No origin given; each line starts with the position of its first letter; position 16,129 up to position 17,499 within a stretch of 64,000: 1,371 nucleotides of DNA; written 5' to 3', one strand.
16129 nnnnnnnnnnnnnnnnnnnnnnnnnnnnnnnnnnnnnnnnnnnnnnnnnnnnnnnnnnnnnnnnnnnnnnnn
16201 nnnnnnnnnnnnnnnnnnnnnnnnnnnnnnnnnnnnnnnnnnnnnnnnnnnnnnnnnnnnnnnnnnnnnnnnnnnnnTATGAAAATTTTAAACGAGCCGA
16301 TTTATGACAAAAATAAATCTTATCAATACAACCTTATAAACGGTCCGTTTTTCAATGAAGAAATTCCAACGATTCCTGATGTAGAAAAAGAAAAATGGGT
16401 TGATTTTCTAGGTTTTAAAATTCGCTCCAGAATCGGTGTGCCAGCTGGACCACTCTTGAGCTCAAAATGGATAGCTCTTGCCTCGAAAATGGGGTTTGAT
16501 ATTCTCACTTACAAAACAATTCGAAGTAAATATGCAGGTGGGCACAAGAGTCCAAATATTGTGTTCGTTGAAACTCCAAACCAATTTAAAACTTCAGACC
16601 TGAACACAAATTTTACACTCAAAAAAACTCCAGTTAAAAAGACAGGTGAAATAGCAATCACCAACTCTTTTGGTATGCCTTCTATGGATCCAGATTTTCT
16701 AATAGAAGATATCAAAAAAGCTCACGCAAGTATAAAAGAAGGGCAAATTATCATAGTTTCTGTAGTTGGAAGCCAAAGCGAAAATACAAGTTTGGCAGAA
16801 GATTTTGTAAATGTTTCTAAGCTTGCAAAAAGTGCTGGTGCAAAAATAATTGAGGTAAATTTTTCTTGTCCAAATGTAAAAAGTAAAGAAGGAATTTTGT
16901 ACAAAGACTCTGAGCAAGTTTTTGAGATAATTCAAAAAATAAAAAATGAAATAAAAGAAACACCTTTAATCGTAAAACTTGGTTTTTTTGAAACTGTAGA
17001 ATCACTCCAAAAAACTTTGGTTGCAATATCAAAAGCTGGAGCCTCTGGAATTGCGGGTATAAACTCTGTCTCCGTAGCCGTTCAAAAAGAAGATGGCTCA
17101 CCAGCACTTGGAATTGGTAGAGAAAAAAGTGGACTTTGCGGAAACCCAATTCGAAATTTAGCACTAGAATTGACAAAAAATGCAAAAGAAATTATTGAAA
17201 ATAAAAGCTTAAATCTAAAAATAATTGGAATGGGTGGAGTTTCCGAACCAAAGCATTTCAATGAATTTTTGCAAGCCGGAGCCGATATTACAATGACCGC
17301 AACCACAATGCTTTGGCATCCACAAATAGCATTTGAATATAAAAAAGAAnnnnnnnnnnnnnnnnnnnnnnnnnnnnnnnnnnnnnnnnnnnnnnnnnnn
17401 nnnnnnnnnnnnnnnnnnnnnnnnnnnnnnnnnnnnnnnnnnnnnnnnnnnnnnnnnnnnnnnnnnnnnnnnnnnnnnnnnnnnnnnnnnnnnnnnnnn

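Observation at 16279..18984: Single 901-aa ORF fusing PyrD, PyrE and PyrC (dihydroorotate dehydrogenase - OPRTase - dihydroorotase)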

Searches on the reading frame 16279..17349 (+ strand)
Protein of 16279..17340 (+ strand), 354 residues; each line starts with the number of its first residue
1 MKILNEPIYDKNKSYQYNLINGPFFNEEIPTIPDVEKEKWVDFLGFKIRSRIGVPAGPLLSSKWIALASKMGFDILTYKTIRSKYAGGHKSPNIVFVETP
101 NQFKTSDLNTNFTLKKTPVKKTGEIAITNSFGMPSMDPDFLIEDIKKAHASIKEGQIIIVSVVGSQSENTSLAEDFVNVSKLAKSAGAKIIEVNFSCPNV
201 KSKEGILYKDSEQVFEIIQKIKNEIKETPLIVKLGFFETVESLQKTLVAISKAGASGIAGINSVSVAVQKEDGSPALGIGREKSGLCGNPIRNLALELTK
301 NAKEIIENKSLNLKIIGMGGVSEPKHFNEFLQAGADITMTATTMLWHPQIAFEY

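Call 12: search_solved_structures(query=window:16279-17340:+, max_evalue=0.001, show_alignments=2)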
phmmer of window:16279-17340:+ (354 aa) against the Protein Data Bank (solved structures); distinct sequences matched with E-value up to 0.001: 35.
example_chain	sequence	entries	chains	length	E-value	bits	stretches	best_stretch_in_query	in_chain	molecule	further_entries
1ep1_A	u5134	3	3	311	3.6e-12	49.4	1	159-344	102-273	DIHYDROOROTATE DEHYDROGENASE B (PYRD SUBUNIT)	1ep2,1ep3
5ue9_A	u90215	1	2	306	4.2e-12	49.2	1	160-344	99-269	Dihydroorotate dehydrogenase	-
5ksw_A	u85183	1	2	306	5.1e-12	48.9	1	163-344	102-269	Dihydroorotate dehydrogenase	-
1gt8_A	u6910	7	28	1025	7.4e-09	38.5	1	156-341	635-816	DIHYDROPYRIMIDINE DEHYDROGENASE | Dihydropyrimidine dehydrogenase [NADP(+)]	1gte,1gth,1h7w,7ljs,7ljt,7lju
3oix_A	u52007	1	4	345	5.9e-08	35.6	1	125-344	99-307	Putative dihydroorotate dehydrogenase; dihydroorotate oxidase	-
1h7x_A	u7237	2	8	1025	1.3e-07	34.4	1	156-341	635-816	DIHYDROPYRIMIDINE DEHYDROGENASE | Dihydropyrimidine dehydrogenase [NADP(+)]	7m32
7m31_A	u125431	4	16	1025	1.8e-07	33.9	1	156-341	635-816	Dihydropyrimidine dehydrogenase [NADP(+)]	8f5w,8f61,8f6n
1jqx_A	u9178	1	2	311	1.9e-07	33.9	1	123-343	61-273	dihydroorotate dehydrogenase A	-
1dor_A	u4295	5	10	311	2e-07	33.8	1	124-343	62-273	DIHYDROOROTATE DEHYDROGENASE A | DIHYDROOROTATE DEHYDROGENASE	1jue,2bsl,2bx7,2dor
1jqv_A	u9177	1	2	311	2.2e-07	33.7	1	124-343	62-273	Dihydroorotate dehydrogenase A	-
1jrb_A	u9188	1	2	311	2.3e-07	33.6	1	124-343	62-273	dihydroorotate dehydrogenase A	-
1jub_A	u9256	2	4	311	6.3e-07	32.2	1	124-343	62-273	dihydroorotate dehydrogenase A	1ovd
5mvd_A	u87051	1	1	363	1e-06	31.5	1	149-350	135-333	Dihydroorotate dehydrogenase (quinone), mitochondrial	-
2wv8_A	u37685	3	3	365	1e-06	31.5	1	149-350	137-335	DIHYDROOROTATE DEHYDROGENASE, MITOCHONDRIAL | Dihydroorotate dehydrogenase (quinone), mitochondrial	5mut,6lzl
6j3b_A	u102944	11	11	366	1e-06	31.5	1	149-350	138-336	Dihydroorotate dehydrogenase (quinone), mitochondrial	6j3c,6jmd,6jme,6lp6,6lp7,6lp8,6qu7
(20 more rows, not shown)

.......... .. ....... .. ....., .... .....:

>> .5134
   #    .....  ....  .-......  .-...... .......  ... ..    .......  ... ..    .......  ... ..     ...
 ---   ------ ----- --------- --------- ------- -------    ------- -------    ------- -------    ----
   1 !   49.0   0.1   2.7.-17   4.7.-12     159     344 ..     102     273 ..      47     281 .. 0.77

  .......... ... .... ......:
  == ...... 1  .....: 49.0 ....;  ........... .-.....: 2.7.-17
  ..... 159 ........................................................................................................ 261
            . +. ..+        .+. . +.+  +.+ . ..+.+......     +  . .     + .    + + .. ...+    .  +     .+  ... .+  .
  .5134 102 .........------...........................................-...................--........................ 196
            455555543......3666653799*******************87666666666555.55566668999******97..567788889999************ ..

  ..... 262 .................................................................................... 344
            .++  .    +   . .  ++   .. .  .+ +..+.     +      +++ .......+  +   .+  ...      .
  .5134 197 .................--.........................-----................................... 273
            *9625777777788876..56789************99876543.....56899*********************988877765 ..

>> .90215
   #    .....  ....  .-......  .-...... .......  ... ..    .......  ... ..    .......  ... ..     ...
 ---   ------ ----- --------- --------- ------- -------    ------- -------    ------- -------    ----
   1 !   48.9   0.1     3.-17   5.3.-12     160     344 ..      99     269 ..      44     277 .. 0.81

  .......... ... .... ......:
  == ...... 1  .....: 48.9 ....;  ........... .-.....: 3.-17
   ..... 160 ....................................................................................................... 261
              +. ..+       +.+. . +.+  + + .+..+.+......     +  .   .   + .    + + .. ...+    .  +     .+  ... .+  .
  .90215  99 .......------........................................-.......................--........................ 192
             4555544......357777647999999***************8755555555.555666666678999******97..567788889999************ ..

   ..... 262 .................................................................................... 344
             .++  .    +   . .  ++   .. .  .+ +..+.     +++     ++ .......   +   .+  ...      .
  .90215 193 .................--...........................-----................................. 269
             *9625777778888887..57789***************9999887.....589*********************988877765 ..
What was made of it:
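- PDB sequence hits are weak, 49 bits at best (call 12).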

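Call 51: predict_structure(alignment_id=A4)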
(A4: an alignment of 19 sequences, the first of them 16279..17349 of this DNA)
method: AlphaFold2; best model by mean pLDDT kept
length: 357 residues; sequences in the alignment: 19
mean_pLDDT: 91.3   pTM: 0.91
mean pLDDT of the five models: 91.3, 91.1, 90.9, 90.5, 90.3
residues with pLDDT >= 90: 255; 70-90: 86; 50-70: 12; < 50: 4
segments of 3 or more residues with pLDDT < 50: none
pLDDT, mean of each block of 10 residues (from residue 1): 71 87 91 92 97 90 95 96 86 83 91 86 88 89 96 97 90 95 96 83 70 97 97 95 98 98 91 87 89 97 98 97 96 98 90 92
secondary structure, 60 per line:
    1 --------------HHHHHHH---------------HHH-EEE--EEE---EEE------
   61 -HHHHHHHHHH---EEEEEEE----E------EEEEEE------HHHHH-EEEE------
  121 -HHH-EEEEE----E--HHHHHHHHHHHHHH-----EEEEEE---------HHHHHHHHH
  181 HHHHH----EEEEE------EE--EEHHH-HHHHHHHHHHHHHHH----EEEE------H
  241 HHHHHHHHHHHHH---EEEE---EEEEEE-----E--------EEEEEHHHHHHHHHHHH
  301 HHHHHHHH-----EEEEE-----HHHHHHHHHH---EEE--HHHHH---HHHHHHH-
elements in order: H15-21 E41-43 E46-48 E52-54 H62-71 E75-81 E93-98 H105-109 E111-114 E126-130 H138-151 E157-162 H172-185 E190-194 H211-225 E230-233 H240-253 E257-260 E264-269 E284-288 H289-308 E314-318 H324-333 E337-339 H342-346 H350-356
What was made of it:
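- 16279..17343 (+): Residues 1-355: divergent DHODH-family FMN TIM-barrel domain. Putative catalytic Cys197 lies in NFSCPN. K79, N129, N194, K233, N262 and G319-G320 are invariant across the family. It has a conserved N-terminal extension of about 45 residues. AF2 model pLDDT 91.3, pTM 0.91 (call 51).
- On Class 2 DHODH: The N-terminal extension is modelled with one short helix (15-21) plus short strands (call 51).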

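Call 54: fold_search(model_id=the predicted structure, library=pdb)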
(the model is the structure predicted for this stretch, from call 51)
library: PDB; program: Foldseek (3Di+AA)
matches with E <= 10: 1981; with E <= 0.001: 1231
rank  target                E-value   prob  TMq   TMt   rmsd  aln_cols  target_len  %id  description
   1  1gte_D                3.6e-19  1.00  0.71  0.26   3.4       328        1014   22  DIHYDROPYRIMIDINE DEHYDROGENASE (DPD) FROM PIG, BINARY COMPLEX WITH 5-IODOURACIL (released 2002-04-11)
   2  1h7w_D                5.9e-19  1.00  0.71  0.26   3.4       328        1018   21  Dihydropyrimidine dehydrogenase (DPD) from pig (released 2001-02-23)
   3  1gte_C                7.6e-19  1.00  0.71  0.26   3.2       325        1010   21  DIHYDROPYRIMIDINE DEHYDROGENASE (DPD) FROM PIG, BINARY COMPLEX WITH 5-IODOURACIL (released 2002-04-11)
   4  7m32_A                8.5e-19  1.00  0.71  0.26   3.1       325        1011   21  Dihydropyrimidine Dehydrogenase (DPD) C671A Mutant Soaked with Uracil and NADPH Anaerobically (released 2021-06-09)
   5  7ljt_D                8.5e-19  1.00  0.70  0.26   3.6       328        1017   21  Porcine Dihydropyrimidine Dehydrogenase (DPD) soaked with 5-Ethynyluracil (5EU), NADPH - 20 minutes (released 2021-04-07)
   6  8f5w_C                9.1e-19  1.00  0.71  0.26   3.4       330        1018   22  Dihydropyrimidine Dehydrogenase (DPD) C671S Mutant Soaked with Dihydrothymine and NADPH Quasi-Anaerobically (released 2023-02-01)
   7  8f5w_D                9.6e-19  1.00  0.71  0.26   3.0       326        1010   21  Dihydropyrimidine Dehydrogenase (DPD) C671S Mutant Soaked with Dihydrothymine and NADPH Quasi-Anaerobically (released 2023-02-01)
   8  7m31_C                1.4e-18  1.00  0.70  0.26   3.2       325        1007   21  Dihydropyrimidine Dehydrogenase (DPD) C671S Mutant Soaked with Thymine and NADPH Anaerobically (released 2021-06-09)
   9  7ljt_C                1.4e-18  1.00  0.70  0.26   3.6       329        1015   22  Porcine Dihydropyrimidine Dehydrogenase (DPD) soaked with 5-Ethynyluracil (5EU), NADPH - 20 minutes (released 2021-04-07)
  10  3kvm                  1.4e-18  1.00  0.68  0.66   5.6       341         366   20  Crystal structure of human dihydroorotate dehydrogenase (DHODH) with amino-benzoic acid inhibitor 951 at 2.00A resolutio (released 2010-03-02)
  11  8f61_A                1.8e-18  1.00  0.70  0.26   3.5       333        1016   21  Dihydropyrimidine Dehydrogenase (DPD) C671S Mutant Soaked with Dihydrothymine Quasi-Anaerobically (released 2023-02-01)
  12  1gte_A                2.0e-18  1.00  0.71  0.26   3.2       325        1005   22  DIHYDROPYRIMIDINE DEHYDROGENASE (DPD) FROM PIG, BINARY COMPLEX WITH 5-IODOURACIL (released 2002-04-11)
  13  8f5w_A                2.1e-18  1.00  0.71  0.26   3.2       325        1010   21  Dihydropyrimidine Dehydrogenase (DPD) C671S Mutant Soaked with Dihydrothymine and NADPH Quasi-Anaerobically (released 2023-02-01)
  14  1h7w_B                2.1e-18  1.00  0.71  0.26   3.5       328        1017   21  Dihydropyrimidine dehydrogenase (DPD) from pig (released 2001-02-23)
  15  7m31_D                2.1e-18  1.00  0.70  0.26   3.4       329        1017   22  Dihydropyrimidine Dehydrogenase (DPD) C671S Mutant Soaked with Thymine and NADPH Anaerobically (released 2021-06-09)
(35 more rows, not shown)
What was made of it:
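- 16279..17343 (+): Foldseek hits to DPD and DHODH at E~1e-18 to 1e-19, TM 0.67-0.71 (call 54).
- On Dihydroorotate dehydrogenase family (Pfam DHO_dh): Foldseek hits to DPD and DHODH at E~1e-18 to 1e-19, TM 0.67-0.71 (calls 51, 54).
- The top Foldseek hits are the FMN domain of pig dihydropyrimidine dehydrogenase (TM 0.71, call 54).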
